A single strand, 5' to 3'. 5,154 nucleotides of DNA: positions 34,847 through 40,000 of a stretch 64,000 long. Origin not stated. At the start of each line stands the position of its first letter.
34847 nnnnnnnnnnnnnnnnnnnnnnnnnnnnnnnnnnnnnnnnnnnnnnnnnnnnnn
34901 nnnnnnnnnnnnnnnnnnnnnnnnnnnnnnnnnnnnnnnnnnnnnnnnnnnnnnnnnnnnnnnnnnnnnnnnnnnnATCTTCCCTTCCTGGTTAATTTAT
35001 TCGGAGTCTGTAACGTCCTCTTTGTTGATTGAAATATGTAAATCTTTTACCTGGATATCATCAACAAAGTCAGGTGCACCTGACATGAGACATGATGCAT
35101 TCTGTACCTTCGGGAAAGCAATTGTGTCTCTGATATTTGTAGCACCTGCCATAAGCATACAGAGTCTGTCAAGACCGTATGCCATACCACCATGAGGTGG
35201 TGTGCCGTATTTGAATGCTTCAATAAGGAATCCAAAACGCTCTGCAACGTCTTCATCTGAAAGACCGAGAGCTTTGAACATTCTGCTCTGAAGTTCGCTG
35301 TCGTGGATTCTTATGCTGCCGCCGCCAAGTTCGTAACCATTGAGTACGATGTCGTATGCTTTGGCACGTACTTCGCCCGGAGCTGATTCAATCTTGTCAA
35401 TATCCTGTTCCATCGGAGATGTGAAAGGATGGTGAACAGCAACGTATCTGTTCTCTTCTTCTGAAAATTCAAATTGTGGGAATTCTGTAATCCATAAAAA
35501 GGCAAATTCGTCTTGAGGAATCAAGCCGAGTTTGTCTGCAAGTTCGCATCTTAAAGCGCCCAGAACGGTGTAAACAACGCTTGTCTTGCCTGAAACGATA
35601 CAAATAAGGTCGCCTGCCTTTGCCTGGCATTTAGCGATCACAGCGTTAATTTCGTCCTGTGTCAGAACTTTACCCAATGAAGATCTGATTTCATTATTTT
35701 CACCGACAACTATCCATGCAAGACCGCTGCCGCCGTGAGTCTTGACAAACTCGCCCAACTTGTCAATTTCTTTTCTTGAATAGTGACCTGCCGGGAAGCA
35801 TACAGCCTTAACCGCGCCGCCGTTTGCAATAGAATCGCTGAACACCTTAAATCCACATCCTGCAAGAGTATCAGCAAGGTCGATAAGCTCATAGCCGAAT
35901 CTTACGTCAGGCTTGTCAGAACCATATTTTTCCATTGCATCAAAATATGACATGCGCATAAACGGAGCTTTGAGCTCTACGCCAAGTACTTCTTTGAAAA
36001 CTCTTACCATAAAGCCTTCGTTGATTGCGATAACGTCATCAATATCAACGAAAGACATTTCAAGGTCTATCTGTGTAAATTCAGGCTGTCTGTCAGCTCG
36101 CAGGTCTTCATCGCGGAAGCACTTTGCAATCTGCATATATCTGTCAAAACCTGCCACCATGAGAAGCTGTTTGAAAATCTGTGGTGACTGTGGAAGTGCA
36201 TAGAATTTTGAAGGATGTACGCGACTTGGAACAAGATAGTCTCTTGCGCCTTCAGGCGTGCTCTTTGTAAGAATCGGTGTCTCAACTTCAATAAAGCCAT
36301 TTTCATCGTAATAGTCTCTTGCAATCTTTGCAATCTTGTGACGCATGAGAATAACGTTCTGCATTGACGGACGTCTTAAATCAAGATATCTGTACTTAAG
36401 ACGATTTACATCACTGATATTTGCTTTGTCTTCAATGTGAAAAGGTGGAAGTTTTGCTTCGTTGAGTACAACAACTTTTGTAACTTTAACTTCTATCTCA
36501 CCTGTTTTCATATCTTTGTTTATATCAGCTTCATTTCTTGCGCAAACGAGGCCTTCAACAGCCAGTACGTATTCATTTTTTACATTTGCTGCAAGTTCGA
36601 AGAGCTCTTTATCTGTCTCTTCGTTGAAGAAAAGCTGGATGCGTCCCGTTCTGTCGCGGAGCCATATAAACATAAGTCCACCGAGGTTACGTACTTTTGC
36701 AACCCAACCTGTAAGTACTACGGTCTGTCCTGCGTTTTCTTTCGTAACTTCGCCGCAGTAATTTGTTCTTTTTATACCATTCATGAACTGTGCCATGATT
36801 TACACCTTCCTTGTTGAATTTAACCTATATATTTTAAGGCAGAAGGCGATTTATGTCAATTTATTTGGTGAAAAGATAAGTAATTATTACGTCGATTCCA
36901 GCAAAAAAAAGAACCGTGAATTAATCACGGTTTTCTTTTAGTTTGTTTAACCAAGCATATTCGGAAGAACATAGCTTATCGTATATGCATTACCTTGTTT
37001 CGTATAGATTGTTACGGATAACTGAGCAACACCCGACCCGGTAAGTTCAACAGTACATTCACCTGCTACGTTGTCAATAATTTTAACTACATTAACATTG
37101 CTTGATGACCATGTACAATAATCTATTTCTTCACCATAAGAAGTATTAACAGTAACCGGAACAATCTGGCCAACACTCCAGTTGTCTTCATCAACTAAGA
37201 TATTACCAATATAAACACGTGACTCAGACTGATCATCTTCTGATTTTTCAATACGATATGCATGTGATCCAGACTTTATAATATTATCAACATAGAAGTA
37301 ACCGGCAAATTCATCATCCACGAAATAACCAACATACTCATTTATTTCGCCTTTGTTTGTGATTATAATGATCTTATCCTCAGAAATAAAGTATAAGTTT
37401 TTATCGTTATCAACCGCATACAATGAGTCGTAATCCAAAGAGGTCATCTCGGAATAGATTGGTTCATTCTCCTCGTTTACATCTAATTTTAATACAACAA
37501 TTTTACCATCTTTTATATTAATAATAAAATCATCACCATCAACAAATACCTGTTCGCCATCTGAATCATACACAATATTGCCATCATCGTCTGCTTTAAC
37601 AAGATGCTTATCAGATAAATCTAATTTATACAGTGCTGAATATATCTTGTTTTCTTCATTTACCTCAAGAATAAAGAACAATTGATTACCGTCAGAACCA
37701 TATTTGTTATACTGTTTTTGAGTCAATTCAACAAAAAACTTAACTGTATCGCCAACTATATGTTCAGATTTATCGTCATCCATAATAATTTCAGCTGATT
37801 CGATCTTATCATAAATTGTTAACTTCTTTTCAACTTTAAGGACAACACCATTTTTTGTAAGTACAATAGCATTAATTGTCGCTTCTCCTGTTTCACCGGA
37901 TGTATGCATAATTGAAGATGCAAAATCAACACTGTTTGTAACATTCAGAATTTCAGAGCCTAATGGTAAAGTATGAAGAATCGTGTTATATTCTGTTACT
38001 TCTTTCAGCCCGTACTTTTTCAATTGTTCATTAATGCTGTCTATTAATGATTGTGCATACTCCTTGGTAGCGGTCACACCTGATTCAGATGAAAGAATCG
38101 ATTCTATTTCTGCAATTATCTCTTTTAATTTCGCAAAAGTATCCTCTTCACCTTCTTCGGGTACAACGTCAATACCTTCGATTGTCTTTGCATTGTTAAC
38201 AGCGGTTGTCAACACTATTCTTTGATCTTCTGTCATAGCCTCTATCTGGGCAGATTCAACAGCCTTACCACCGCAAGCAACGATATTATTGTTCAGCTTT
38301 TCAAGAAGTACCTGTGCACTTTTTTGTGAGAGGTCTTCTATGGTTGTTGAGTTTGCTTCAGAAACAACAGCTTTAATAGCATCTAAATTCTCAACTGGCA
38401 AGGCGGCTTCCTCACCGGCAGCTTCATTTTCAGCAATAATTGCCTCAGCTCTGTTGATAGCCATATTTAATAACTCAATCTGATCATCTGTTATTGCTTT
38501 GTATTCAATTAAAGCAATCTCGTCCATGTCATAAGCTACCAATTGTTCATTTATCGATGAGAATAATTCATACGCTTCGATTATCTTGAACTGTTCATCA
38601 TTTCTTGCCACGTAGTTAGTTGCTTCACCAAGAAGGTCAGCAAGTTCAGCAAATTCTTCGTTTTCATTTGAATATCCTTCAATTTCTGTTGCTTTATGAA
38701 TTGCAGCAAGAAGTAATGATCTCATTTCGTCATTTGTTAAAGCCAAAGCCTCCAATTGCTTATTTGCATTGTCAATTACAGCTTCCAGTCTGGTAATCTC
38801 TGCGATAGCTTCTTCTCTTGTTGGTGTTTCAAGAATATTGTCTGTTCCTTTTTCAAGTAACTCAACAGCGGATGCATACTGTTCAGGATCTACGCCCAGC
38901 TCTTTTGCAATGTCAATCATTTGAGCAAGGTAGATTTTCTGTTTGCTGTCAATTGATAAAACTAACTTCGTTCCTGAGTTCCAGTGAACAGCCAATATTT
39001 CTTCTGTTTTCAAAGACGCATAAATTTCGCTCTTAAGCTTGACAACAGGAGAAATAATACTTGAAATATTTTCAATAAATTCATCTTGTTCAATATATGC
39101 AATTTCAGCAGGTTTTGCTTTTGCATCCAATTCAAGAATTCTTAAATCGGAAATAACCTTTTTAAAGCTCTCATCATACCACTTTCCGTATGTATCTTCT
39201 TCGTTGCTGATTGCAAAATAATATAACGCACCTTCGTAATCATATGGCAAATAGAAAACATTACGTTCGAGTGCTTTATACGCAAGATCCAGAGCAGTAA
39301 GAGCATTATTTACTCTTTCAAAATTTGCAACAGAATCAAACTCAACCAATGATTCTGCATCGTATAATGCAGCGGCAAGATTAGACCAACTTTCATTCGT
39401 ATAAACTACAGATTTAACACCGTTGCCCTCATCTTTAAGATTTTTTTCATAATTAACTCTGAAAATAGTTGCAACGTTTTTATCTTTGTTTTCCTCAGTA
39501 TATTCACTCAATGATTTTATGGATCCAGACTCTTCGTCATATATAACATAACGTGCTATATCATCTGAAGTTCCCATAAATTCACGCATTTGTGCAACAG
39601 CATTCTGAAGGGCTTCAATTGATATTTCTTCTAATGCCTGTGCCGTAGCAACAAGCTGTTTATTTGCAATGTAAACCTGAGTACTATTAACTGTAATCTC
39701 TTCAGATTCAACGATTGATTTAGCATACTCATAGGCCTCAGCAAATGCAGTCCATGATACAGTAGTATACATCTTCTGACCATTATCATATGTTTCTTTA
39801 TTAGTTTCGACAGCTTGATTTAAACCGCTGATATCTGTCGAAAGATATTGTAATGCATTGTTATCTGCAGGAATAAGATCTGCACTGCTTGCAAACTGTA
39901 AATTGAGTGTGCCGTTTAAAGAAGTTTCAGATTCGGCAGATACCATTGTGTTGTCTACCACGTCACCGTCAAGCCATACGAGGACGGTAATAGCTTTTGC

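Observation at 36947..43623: Tandem giant paralogs with SipW-cognate-like (TasA/camelysin-type) N-terminal signal regions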

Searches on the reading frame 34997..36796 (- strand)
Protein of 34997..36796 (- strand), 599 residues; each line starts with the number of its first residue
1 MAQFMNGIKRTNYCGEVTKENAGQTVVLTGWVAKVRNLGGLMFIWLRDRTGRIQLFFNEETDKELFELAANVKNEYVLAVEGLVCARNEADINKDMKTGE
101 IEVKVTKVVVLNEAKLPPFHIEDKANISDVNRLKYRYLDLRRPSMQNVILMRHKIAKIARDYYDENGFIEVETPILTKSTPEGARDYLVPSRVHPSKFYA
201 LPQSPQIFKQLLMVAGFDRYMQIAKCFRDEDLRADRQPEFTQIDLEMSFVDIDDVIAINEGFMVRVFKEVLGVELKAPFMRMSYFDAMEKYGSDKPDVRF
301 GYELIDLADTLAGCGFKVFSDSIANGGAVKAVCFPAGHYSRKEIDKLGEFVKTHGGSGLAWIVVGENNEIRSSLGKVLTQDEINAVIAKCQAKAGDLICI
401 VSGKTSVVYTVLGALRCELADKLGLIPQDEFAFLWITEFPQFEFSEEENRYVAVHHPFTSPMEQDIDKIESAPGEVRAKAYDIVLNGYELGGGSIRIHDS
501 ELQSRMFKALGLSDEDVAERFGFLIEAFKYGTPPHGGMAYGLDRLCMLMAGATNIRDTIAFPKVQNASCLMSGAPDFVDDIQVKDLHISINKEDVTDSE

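Call 8: search_protein_families(library=pfam, proteins=[window:34997-36796:-], max_evalue=0.01)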
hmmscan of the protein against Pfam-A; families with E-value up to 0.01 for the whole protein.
window:34997-36796:- (599 aa): 4 families
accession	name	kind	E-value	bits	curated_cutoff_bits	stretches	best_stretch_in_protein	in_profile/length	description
PF00152.25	tRNA-synt_2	-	1e-124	416.1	25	1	132-564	5-307/308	tRNA synthetases class II (D, K and N)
PF02938.19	GAD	-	6.3e-21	74.9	23.4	1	319-412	1-95/95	GAD domain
PF01336.31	tRNA_anti-codon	-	5.4e-16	58.7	27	1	26-111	1-75/75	OB-fold nucleic acid binding domain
PF01409.25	tRNA-synt_2d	-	0.00016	21.6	19.8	0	219-273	104-160/246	tRNA synthetases class II core domain (F)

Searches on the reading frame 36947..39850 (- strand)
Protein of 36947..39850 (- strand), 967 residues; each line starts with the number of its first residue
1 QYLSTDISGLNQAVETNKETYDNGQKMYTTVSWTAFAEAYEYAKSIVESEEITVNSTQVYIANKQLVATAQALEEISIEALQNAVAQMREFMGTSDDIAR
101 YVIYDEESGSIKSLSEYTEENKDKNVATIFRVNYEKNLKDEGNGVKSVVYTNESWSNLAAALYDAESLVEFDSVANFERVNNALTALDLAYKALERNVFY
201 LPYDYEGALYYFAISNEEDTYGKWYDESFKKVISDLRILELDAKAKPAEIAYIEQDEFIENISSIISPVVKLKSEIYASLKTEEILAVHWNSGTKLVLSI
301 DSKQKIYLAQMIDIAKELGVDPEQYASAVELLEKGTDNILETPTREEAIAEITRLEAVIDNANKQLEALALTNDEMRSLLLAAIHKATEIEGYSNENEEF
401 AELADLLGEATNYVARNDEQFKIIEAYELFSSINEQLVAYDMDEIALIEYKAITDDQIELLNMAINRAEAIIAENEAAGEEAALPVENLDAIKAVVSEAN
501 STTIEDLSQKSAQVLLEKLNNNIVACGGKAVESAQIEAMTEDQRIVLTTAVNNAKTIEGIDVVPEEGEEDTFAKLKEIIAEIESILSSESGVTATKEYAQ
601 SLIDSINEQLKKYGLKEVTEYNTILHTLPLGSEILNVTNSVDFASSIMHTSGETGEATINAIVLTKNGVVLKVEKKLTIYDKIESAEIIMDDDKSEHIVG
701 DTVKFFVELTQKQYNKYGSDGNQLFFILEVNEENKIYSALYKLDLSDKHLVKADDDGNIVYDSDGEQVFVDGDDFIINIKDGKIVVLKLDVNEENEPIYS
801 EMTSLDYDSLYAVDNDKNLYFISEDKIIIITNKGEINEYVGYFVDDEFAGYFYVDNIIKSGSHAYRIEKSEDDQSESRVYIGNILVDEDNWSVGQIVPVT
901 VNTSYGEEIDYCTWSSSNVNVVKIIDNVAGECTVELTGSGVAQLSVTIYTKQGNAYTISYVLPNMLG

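Call 71: search_solved_structures(query=window:36947-39850:-, max_evalue=1)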
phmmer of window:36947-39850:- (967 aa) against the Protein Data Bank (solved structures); distinct sequences matched with E-value up to 1: 0.

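Call 86: search_protein_families(library=pfam, alignment_id=A5, max_evalue=0.001)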
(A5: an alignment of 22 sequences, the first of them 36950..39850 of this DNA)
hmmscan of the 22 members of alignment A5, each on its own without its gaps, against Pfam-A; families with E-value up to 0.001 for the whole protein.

A. member 1, window:36950-39850:- (967 aa): 0 families

B. families by the number of members that match (of 22 scanned): 15 families
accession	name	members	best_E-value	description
PF07554.19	FIVAR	5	7.1e-09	FIVAR domain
PF13306.12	LRR_5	3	1.1e-97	BspA type Leucine rich repeat region (6 copies)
PF02368.24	Big_2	3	1.4e-09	Bacterial Ig-like domain (group 2)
PF03382.20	DUF285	2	3.5e-156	Mycoplasma protein of unknown function, DUF285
PF13855.12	LRR_8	2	5.2e-15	Leucine rich repeat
PF23952.1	LRR_EndoS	1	7.5e-21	Endo-beta-N-acetylglucosaminidase EndoS LRR domain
PF12799.13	LRR_4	1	5e-09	Leucine Rich repeats (2 copies)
PF24758.1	LRR_At5g56370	1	5.3e-09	FBD-associated F-box protein At5g56370, LRR repeats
PF05725.18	FNIP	1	5.4e-07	FNIP Repeat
PF10660.14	MitoNEET_N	1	1.9e-05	Iron-containing outer mitochondrial membrane protein N-terminus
PF23454.1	Zn_ribbon_Brz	1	3.3e-05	Transcriptional regulator Brz zinc beta ribbon domain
PF22352.2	K319L-like_PKD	1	0.00013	K319L-like, PKD domain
PF00207.28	A2M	1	0.00056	Alpha-2-macroglobulin family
PF00630.25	Filamin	1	0.0006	Filamin/ABP280 repeat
PF08004.16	DUF1699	1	0.00092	Protein of unknown function (DUF1699)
